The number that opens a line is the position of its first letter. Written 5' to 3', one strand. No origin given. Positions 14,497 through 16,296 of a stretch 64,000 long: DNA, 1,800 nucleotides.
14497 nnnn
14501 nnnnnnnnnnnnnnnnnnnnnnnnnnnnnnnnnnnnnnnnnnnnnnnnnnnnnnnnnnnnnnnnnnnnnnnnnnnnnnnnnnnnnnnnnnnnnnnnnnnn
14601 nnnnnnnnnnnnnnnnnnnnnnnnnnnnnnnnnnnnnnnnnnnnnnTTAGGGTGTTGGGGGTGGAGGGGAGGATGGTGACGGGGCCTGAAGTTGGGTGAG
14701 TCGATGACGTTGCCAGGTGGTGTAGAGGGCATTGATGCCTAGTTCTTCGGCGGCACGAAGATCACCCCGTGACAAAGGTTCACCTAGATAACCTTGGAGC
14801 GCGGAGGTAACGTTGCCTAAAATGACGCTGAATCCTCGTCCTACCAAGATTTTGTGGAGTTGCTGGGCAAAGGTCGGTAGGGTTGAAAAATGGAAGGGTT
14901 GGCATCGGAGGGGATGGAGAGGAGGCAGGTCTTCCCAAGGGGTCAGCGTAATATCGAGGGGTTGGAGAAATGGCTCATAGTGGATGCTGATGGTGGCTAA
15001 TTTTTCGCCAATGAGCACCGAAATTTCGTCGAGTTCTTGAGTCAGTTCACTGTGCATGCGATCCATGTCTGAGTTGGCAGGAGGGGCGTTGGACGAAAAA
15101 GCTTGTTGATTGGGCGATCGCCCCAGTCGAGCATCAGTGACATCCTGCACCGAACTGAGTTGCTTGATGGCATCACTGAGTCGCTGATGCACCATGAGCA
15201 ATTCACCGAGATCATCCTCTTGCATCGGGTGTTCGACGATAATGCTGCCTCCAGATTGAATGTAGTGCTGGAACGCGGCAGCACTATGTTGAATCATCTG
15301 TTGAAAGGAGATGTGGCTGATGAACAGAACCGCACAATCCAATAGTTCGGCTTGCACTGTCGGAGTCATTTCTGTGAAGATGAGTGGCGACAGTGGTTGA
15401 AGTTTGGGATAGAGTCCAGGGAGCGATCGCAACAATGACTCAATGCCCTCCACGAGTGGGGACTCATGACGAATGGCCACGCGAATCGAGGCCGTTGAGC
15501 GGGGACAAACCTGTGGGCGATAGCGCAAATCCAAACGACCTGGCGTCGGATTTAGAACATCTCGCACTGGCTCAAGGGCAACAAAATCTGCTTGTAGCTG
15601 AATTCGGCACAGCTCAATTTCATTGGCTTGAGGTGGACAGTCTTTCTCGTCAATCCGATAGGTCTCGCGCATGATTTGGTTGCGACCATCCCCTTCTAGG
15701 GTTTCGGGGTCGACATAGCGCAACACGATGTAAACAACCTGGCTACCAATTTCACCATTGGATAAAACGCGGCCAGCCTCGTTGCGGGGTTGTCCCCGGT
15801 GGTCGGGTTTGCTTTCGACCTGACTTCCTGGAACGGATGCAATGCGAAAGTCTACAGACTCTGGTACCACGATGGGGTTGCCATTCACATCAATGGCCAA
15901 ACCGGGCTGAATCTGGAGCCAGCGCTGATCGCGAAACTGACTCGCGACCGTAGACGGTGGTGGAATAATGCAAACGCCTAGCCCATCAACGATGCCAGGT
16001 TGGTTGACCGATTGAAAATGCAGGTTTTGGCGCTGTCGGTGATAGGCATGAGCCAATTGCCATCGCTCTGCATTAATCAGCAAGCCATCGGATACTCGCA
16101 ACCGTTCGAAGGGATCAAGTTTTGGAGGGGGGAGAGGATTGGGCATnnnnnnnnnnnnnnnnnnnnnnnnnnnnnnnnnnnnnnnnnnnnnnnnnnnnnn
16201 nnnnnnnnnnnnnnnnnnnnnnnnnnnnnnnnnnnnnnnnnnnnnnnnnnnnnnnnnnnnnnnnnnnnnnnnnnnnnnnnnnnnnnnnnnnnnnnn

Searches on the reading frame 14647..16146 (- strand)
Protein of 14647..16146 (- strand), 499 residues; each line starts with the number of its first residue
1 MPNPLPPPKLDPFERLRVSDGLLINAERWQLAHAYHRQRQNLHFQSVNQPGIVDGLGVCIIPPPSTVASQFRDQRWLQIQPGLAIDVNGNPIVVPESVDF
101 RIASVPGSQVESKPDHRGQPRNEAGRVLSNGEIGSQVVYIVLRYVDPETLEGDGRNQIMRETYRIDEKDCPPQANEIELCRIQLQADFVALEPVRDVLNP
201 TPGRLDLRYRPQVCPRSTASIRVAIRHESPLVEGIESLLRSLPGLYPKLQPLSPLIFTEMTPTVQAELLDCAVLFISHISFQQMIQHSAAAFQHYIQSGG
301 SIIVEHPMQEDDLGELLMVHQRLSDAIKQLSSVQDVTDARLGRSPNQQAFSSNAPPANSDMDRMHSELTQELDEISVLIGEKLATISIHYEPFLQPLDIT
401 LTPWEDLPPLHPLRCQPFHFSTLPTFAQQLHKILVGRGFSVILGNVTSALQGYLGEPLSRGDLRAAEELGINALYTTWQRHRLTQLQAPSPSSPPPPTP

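Call 6: search_protein_families(library=pfam, proteins=[window:14647-16146:-], max_evalue=0.01)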
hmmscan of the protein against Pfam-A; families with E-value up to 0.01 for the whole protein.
window:14647-16146:- (499 aa): 0 families

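Call 15: find_homologous_proteins(query=window:14647-16146:-)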
Query window:14647-16146:- (499 aa): 313 proteins with E <= 0.001 among 8000 candidates; the best 120 are listed.
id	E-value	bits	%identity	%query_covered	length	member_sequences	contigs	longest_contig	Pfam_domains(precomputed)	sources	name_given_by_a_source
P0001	0.0e+0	1131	100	100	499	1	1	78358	-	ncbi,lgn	ncbi:MAG: hypothetical protein AAGA75_00080 [Cyanobacteria bacterium P01_E01_bin.6]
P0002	4.4e-245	832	76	98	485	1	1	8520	-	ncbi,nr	ncbi:MAG: hypothetical protein VKL39_09635 [Leptolyngbyaceae bacterium]|nr:hypothetical protein [Lep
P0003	5.1e-245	832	74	96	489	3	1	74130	-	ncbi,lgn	ncbi:MAG: hypothetical protein AAFR31_00045 [Cyanobacteria bacterium J06627_8]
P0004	5.4e-240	815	75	95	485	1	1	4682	-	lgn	-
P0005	3.7e-234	796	75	96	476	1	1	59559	-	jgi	jgi:hypothetical protein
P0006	1.4e-199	682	66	98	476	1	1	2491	-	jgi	jgi:hypothetical protein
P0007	3.4e-94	334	42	98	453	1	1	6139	PF13709.13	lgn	-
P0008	1.9e-91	325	39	99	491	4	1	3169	PF13709.13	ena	-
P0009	2.8e-91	325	40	97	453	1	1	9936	-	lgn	-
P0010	2.1e-90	322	40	100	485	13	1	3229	PF13709.13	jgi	jgi:hypothetical protein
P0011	1.1e-88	316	39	97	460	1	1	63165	PF13709.13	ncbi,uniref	ncbi:hypothetical protein ACN4EK_20590 [Pantanalinema rosaneae CENA516]|uniref:hypothetical protein 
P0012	4.1e-87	311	41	96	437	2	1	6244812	PF13709.13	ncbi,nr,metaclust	ncbi:hypothetical protein LEP3755_56280 [Leptolyngbya sp. NIES-3755]|nr:hypothetical protein LEP3755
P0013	1.4e-86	309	39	99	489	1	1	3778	PF13709.13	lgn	-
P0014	1.6e-84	302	38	99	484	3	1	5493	PF13709.13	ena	-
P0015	4.7e-84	301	36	98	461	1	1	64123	PF13709.13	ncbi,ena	-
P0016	2.5e-83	299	36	97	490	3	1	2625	PF13709.13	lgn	-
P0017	8.0e-83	297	37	98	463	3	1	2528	PF13709.13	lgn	-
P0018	9.9e-83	297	37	98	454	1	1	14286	PF13709.13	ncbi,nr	ncbi:MAG: hypothetical protein SFW36_08015 [Leptolyngbyaceae cyanobacterium bins.59]|nr:hypothetical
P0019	2.7e-82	295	36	96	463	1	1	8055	PF13709.13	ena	-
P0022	1.4e-81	293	40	67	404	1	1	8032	PF13709.13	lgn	-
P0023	2.6e-81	292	41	61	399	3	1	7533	PF13709.13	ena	-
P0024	2.9e-81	292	37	97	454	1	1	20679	PF13709.13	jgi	jgi:hypothetical protein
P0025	6.4e-81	291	37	97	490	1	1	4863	PF13709.13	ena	-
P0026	9.8e-81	290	37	96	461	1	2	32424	PF13709.13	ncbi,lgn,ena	-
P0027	2.4e-80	289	36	96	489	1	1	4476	PF13709.13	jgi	jgi:hypothetical protein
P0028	2.4e-80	289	37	100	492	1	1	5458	PF13709.13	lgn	-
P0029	4.0e-80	288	37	97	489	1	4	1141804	PF13709.13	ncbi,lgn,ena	ncbi:MAG: DUF4159 domain-containing protein [Spirulinaceae cyanobacterium]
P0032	2.5e-79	285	38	96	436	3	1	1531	PF13709.13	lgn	-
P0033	2.5e-79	285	35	99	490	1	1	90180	PF13709.13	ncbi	ncbi:MAG: DUF4159 domain-containing protein [Potamolinea sp.]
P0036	3.5e-79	285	39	96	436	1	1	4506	PF13709.13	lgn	-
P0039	4.9e-79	284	42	63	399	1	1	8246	PF13709.13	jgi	jgi:hypothetical protein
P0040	5.7e-79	284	36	96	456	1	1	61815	PF13709.13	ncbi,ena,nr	ncbi:MAG TPA: hypothetical protein DCF68_17235 [Cyanothece sp. UBA12306]|nr:hypothetical protein [Cy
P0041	5.8e-79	284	40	63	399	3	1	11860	PF13709.13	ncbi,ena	-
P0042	2.0e-78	282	36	97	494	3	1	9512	PF13709.13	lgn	-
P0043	2.1e-78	282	43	61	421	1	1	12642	PF13709.13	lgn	-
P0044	3.6e-78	282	37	100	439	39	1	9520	PF13709.13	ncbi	-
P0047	5.0e-78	281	42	59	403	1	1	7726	PF13709.13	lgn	-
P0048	5.6e-78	281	35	98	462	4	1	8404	PF13709.13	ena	-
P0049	5.9e-78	281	38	98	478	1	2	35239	PF13709.13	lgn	-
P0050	1.7e-77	279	36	98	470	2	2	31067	PF13709.13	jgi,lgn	jgi:hypothetical protein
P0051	1.8e-77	279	40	71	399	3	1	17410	PF13709.13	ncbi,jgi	jgi:hypothetical protein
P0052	2.6e-77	279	37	98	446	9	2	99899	PF13709.13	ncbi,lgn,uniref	ncbi:MAG: hypothetical protein V7K67_32070 [Nostoc sp.]|uniref:hypothetical protein n=1 Tax=Nostoc s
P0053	2.7e-77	279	33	98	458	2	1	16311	PF13709.13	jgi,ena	jgi:hypothetical protein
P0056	6.8e-77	277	36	97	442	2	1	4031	PF13709.13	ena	-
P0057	1.1e-76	277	35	97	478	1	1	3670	PF13709.13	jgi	jgi:hypothetical protein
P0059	1.3e-76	276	38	98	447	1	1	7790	PF13709.13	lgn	-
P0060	1.4e-76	276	41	60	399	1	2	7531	PF13709.13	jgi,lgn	-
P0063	5.3e-76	274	36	97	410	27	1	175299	PF13709.13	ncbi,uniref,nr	ncbi:DUF4159 domain-containing protein [Nostoc sp. FACHB-110]|uniref:DUF4159 domain-containing prote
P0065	6.9e-76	274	41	59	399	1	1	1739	PF13709.13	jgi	jgi:hypothetical protein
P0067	1.0e-75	273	35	97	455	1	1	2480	PF13709.13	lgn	-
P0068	2.3e-75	272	50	45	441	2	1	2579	PF13709.13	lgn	-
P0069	2.6e-75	272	35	97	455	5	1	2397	PF13709.13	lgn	-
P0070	2.7e-75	272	36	99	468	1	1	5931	PF13709.13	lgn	-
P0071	3.1e-75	272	41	62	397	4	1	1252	PF13709.13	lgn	-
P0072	3.5e-75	272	35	98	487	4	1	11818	PF13709.13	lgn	-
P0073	4.2e-75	271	42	66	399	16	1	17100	PF13709.13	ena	-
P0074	5.8e-75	271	36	96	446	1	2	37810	PF13709.13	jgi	jgi:hypothetical protein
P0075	6.8e-75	271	37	99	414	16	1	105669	PF13709.13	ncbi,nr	ncbi:DUF4159 domain-containing protein [Cyanobacteria bacterium FACHB-472]|nr:DUF4159 domain-contain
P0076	8.4e-75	270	40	62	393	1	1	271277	PF13709.13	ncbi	ncbi:DUF4159 domain-containing protein [Scytonema sp. NUACC21]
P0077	8.7e-75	270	35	96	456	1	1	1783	PF13709.13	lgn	-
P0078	1.3e-74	270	40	68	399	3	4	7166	PF13709.13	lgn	-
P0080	2.2e-74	269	37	98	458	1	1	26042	PF13709.13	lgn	-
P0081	3.8e-74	268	35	97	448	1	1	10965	PF13709.13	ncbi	-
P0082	4.6e-74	268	35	96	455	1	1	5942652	PF13709.13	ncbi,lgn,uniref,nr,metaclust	ncbi:conserved hypothetical protein [Gloeothece citriformis PCC 7424]|uniref:DUF4159 domain-containi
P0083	4.8e-74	268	40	67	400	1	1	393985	PF13709.13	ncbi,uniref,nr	ncbi:MAG: hypothetical protein N4J56_006875 [Chroococcidiopsis sp. SAG 2025]|uniref:DUF4159 domain-c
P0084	4.8e-74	268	39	67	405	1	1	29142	PF13709.13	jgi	-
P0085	7.3e-74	267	37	98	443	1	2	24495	PF13709.13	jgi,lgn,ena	jgi:hypothetical protein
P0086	7.9e-74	267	40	63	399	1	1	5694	PF13709.13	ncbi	-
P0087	8.8e-74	267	36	96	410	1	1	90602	PF13709.13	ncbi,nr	ncbi:DUF4159 domain-containing protein [Nostoc sp. CHAB 5844]|nr:DUF4159 domain-containing protein [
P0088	1.1e-73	267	34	97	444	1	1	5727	PF13709.13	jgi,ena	-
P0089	1.3e-73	266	41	59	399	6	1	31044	PF13709.13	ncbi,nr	ncbi:MAG: DUF4159 domain-containing protein [Rhizonema sp. PD37]|nr:DUF4159 domain-containing protei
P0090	1.4e-73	266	35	98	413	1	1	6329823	PF13709.13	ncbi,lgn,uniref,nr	ncbi:DUF4159 domain-containing protein [Nostoc sp. PCC 7107]|uniref:DUF4159 domain-containing protei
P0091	1.6e-73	266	37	98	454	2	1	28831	PF13709.13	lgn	-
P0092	2.0e-73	266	35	98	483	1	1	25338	PF13709.13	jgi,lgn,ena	jgi:hypothetical protein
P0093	3.0e-73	265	40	64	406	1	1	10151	PF13709.13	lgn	-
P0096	3.4e-73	265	33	98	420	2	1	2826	PF13709.13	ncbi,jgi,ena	jgi:hypothetical protein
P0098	5.3e-73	264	40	62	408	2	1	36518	PF13709.13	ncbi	-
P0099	8.3e-73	264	40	63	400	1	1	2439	PF13709.13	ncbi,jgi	-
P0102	1.3e-72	263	38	62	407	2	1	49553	PF13709.13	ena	-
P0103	1.5e-72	263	39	61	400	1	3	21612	PF13709.13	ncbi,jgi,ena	-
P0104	1.6e-72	263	34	96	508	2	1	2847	PF13709.13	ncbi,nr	ncbi:MAG TPA: hypothetical protein DD379_24805 [Cyanobacteria bacterium UBA11162]|nr:hypothetical pr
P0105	1.8e-72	263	33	96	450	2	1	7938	PF13709.13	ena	-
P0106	1.9e-72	263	42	61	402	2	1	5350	PF13709.13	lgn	-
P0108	4.6e-72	261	41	61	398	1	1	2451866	PF13709.13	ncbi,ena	-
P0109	4.8e-72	261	34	98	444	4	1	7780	PF13709.13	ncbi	ncbi:MAG: DUF4159 domain-containing protein [Cyanobacteria bacterium J06635_15]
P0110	6.2e-72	261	40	63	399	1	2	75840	PF13709.13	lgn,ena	-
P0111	6.5e-72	261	34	96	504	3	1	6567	PF13709.13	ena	-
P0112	7.1e-72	261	39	63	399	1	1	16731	PF13709.13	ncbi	-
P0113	1.1e-71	260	35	98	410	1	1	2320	PF13709.13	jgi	jgi:Domain of unknown function (DUF4159)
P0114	1.3e-71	260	34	96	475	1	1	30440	PF13709.13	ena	-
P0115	1.4e-71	260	40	62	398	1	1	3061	PF13709.13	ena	-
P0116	1.5e-71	260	34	96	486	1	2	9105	PF13709.13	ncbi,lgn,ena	-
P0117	1.6e-71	260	34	98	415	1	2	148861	PF13709.13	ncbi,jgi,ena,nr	ncbi:MAG TPA: DUF4159 domain-containing protein [Trichormus sp. M33_DOE_039]|nr:DUF4159 domain-conta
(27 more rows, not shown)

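Call 16: find_encoding_contigs(protein=P0003, flank=10000, max_places=3)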
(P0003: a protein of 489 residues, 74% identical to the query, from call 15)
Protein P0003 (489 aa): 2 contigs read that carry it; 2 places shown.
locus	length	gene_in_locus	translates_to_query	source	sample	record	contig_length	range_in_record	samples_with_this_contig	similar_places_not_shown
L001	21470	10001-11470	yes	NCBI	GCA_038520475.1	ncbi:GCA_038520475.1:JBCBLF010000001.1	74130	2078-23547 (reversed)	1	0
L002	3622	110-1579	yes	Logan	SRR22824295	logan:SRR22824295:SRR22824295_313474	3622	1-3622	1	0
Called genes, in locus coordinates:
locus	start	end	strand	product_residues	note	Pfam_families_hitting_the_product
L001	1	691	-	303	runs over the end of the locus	PF00226:DnaJ, PF13428:TPR_14 (faint), PF00515:TPR_1, PF07719:TPR_2 (weak), PF13181:TPR_8 (weak)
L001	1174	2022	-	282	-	PF00459:Inositol_P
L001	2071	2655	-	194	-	PF00565:SNase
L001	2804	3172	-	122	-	PF00111:Fer2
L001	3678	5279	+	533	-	PF04151:PPC (faint), PF00353:HemolysinCabind (weak)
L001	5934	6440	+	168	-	PF04965:GPW_gp25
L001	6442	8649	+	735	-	-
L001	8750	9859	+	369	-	PF09684:Tail_P2_I (weak)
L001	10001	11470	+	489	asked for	-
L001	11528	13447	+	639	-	PF02743:dCache_1, PF22673:MCP-like_PDC_1, PF00672:HAMP (weak), PF00027:cNMP_binding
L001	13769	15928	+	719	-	PF23381:Beta-prop_IFT122_1st, PF23383:Beta-prop_IFT140_1st (faint), PF23414:Beta-prop_EML_2 (faint), PF24796:WDR55 (weak), PF24807:WD40_CDC20-Fz (weak), PF24814:WD40_Prp19 (weak), PF25175:Beta-prop_WDR5 (weak), PF00400:WD40 (weak), +5 more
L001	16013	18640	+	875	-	-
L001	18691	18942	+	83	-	-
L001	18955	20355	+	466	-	PF13432:TPR_16, PF12895:ANAPC3 (weak), PF13432:TPR_16 (weak), PF00515:TPR_1 (weak), PF07719:TPR_2 (weak), PF13424:TPR_12 (weak), PF13371:TPR_9 (weak), PF13432:TPR_16, +22 more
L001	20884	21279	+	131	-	-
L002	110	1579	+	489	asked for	-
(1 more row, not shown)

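Call 17: find_encoding_contigs(protein=P0005, flank=10000, max_places=3)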
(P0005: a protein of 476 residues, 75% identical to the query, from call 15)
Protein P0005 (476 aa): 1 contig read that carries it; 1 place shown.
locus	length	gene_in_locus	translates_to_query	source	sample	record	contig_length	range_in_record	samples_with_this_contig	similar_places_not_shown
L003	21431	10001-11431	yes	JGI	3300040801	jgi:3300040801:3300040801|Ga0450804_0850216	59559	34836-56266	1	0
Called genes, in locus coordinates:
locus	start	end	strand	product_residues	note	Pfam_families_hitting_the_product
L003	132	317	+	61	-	-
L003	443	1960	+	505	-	PF00072:Response_reg, PF00486:Trans_reg_C, PF00512:HisKA, PF02518:HATPase_c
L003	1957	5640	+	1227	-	PF00072:Response_reg, PF08447:PAS_3, PF08448:PAS_4, PF01590:GAF, PF00989:PAS, PF08447:PAS_3, PF08448:PAS_4, PF13426:PAS_9, +5 more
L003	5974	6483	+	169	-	PF04965:GPW_gp25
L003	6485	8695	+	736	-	-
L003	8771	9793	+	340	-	PF09684:Tail_P2_I (weak)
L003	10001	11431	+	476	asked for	-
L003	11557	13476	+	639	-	PF02743:dCache_1, PF22673:MCP-like_PDC_1, PF00672:HAMP, PF00027:cNMP_binding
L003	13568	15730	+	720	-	PF00400:WD40 (faint), PF23381:Beta-prop_IFT122_1st, PF23409:Beta-prop_EML (faint), PF24796:WDR55 (weak), PF25174:Beta-prop_THOC3, PF23414:Beta-prop_EML_2 (weak), PF24807:WD40_CDC20-Fz (weak), PF25175:Beta-prop_WDR5 (weak), +7 more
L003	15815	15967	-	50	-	-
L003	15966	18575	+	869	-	-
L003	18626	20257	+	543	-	PF13432:TPR_16 (weak), PF07719:TPR_2 (weak), PF13432:TPR_16 (weak), PF13424:TPR_12, PF07719:TPR_2, PF13432:TPR_16, PF00515:TPR_1, PF14559:TPR_19, +17 more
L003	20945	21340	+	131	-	-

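Call 18: find_encoding_contigs(protein=P0002, flank=10000, max_places=3)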
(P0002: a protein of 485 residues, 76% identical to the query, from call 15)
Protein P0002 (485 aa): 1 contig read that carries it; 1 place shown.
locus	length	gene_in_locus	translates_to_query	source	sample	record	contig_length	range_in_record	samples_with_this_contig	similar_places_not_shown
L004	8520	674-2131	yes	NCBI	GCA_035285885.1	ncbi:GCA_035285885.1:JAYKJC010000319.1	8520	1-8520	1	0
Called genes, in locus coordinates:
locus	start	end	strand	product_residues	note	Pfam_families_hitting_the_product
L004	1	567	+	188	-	PF09684:Tail_P2_I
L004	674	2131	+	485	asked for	-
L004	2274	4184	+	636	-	PF02743:dCache_1, PF22673:MCP-like_PDC_1, PF00672:HAMP, PF00027:cNMP_binding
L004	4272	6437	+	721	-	PF00400:WD40 (faint), PF23381:Beta-prop_IFT122_1st, PF23414:Beta-prop_EML_2 (faint), PF24105:Beta-prop_CAF1B_HIR1 (faint), PF25174:Beta-prop_THOC3, PF24807:WD40_CDC20-Fz (weak), PF25175:Beta-prop_WDR5 (weak), PF24814:WD40_Prp19 (weak), +5 more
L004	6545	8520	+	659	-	?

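Call 32: find_encoding_contigs(protein=P0004, flank=10000, max_places=3)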
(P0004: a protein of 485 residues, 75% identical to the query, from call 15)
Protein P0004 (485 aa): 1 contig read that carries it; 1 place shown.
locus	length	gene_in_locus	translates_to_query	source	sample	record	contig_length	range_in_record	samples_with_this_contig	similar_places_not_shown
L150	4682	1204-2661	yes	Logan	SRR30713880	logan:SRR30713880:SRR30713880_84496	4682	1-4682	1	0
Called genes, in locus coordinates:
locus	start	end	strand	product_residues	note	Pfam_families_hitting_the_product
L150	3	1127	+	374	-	?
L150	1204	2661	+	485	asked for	-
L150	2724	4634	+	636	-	PF02743:dCache_1, PF22673:MCP-like_PDC_1, PF00672:HAMP (weak), PF00027:cNMP_binding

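Call 33: find_encoding_contigs(protein=P0006, flank=10000, max_places=3)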
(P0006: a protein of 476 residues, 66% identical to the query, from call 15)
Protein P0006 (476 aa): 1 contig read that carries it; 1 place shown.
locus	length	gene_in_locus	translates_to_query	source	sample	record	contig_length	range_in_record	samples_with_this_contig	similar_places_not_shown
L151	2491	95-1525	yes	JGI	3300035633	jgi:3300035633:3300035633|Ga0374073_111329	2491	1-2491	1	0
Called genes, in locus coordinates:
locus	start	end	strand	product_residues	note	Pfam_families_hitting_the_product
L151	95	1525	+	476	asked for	-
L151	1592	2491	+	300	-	?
